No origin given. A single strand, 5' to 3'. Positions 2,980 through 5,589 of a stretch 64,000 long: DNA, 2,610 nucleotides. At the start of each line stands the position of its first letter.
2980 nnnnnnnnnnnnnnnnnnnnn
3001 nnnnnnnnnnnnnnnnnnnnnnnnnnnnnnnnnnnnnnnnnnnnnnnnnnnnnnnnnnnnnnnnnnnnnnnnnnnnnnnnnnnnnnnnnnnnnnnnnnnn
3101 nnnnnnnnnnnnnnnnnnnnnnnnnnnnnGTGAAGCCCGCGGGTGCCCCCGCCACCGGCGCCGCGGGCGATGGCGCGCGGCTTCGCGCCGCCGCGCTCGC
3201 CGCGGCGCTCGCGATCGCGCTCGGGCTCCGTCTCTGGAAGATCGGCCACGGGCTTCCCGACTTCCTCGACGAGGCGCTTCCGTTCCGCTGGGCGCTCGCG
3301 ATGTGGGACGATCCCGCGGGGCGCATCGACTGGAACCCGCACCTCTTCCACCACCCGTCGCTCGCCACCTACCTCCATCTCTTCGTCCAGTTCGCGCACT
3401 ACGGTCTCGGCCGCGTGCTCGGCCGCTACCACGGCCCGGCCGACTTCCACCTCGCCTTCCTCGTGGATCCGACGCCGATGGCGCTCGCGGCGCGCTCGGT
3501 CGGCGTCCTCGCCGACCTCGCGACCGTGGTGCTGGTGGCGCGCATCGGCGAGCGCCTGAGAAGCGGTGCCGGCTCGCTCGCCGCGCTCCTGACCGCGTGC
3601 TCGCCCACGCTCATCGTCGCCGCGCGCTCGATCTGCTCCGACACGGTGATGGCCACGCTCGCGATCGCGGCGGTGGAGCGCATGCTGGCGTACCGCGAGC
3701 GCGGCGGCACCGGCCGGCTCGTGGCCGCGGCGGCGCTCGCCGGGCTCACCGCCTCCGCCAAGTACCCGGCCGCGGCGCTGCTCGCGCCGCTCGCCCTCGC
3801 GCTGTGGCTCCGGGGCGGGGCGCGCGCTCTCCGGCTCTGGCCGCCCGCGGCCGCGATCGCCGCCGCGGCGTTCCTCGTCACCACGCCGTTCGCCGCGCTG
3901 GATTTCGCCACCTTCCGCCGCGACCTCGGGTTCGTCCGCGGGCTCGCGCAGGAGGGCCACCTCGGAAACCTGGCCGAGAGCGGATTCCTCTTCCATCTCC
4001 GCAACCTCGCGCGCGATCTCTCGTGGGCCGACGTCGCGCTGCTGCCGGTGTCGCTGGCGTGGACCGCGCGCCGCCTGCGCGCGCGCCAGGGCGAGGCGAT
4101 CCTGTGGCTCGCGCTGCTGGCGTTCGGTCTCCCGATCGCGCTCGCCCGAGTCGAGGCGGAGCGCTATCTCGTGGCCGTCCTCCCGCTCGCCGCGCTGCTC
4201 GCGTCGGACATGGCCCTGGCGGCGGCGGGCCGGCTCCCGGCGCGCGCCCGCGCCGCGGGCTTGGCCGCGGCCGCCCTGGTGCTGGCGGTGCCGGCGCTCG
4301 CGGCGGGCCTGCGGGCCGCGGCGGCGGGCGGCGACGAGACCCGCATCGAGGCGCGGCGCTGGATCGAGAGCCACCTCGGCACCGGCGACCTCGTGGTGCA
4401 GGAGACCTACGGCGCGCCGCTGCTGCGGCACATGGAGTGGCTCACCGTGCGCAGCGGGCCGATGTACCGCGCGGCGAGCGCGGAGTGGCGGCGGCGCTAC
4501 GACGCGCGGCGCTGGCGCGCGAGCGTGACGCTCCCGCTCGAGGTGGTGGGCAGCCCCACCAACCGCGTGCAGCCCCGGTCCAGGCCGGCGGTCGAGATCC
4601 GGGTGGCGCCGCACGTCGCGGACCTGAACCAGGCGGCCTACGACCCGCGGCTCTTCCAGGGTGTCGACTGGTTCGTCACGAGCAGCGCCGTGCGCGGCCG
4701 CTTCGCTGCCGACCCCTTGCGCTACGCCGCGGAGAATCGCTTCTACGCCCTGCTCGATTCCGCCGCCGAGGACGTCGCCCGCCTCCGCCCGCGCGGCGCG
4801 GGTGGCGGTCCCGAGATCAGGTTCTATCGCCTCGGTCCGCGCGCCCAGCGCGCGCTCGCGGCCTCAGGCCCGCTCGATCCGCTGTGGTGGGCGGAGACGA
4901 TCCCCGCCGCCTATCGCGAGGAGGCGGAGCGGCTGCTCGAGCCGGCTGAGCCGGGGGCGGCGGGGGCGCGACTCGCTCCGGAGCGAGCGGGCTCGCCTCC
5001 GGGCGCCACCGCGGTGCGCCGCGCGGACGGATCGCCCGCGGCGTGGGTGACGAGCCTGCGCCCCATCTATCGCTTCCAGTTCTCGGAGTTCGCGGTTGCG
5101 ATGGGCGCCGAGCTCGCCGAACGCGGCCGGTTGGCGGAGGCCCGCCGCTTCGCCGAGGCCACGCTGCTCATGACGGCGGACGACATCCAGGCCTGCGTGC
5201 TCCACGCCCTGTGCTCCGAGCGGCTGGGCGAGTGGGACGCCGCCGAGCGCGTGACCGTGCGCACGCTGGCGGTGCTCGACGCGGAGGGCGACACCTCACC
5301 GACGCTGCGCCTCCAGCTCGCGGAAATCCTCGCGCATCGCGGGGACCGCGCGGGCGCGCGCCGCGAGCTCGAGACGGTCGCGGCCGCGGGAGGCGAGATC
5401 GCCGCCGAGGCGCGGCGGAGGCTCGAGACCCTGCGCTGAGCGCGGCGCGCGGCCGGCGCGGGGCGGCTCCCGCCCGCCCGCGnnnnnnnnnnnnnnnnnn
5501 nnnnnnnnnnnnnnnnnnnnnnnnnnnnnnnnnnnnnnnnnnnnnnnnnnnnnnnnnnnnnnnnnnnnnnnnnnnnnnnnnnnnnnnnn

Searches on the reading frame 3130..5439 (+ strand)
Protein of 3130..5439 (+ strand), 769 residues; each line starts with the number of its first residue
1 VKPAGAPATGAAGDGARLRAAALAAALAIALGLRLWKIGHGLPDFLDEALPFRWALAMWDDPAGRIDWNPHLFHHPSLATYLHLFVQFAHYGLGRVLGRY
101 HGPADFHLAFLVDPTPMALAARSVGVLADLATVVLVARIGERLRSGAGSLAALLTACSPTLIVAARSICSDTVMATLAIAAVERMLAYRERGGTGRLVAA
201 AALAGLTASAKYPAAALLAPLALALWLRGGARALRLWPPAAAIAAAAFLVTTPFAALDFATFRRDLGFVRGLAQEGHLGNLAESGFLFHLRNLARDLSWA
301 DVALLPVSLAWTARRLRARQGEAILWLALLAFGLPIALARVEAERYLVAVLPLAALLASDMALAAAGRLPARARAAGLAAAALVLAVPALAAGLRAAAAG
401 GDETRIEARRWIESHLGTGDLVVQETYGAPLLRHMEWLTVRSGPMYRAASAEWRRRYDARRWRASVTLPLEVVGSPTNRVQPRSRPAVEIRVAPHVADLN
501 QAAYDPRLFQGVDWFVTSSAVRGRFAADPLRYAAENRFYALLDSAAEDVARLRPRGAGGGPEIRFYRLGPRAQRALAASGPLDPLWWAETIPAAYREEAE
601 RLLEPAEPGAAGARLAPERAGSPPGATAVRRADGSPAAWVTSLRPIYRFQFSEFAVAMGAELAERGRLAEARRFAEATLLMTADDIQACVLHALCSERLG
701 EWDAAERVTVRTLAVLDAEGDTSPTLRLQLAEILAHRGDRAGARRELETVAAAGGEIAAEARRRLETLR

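Call 39: search_protein_families(library=ncbifam, proteins=[window:3130-5439:+], max_evalue=0.001)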
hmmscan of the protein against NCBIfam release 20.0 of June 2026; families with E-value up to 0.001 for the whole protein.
window:3130-5439:+ (769 aa): 0 families

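Call 82: search_protein_families(library=pfam, proteins=[window:3130-5439:+], max_evalue=0.001)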
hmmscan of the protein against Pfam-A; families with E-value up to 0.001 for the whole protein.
window:3130-5439:+ (769 aa): 1 family
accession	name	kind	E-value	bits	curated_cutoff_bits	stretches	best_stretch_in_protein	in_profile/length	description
PF13231.12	PMT_2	-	1.6e-06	28.9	26.1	1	119-254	22-157/160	Dolichyl-phosphate-mannose-protein mannosyltransferase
